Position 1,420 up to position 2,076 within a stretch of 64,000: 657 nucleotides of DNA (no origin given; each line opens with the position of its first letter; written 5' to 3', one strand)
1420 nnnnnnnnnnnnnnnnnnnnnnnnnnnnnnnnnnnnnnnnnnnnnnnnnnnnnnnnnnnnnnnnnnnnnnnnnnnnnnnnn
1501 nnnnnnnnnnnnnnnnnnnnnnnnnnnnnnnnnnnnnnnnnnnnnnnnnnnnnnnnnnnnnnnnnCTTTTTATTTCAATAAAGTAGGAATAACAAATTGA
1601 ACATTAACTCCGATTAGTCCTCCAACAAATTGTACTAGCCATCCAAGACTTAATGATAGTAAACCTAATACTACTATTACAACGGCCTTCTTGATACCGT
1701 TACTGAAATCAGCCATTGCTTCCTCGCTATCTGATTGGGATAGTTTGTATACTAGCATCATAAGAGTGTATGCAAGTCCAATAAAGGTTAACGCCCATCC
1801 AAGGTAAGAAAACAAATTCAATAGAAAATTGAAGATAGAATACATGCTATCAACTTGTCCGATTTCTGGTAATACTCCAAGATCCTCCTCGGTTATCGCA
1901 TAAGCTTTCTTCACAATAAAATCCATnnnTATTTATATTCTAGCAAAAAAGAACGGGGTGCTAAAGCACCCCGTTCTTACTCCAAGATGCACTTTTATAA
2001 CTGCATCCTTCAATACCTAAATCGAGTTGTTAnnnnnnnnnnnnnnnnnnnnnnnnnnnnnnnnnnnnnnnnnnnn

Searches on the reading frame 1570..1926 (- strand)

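Call 9: search_protein_families(library=pfam, proteins=[window:1570-1926:-], max_evalue=0.001)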
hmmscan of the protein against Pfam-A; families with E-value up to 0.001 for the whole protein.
window:1570-1926:- (118 aa): 0 families

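Call 13: search_protein_families(library=phrogs, proteins=[window:1570-1926:-], max_evalue=0.01)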
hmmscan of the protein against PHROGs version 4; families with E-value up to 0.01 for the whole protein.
window:1570-1926:- (118 aa): 0 families

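Call 45: search_protein_families(library=pfam, proteins=[window:1570-1926:-], max_evalue=10)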
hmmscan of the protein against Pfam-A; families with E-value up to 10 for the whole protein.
window:1570-1926:- (118 aa): 5 families
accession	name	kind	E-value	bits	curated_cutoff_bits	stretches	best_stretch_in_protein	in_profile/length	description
PF06799.16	CGLD27-like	-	0.17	12.4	25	1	36-97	27-88/143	Conserved in the green lineage and diatoms 27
PF07787.17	TMEM43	-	0.38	10.5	23.3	1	35-98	184-247/250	Transmembrane protein 43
PF03208.24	PRA1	-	1.1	9.3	30.1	1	34-101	47-112/143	PRA1 family protein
PF14927.11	Neurensin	-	1.7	8.8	27.7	1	24-69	79-125/132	Neurensin/Transmembrane protein 74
PF11239.13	DUF3040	-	7.3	7.4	24.7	1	75-111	42-79/84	Protein of unknown function (DUF3040)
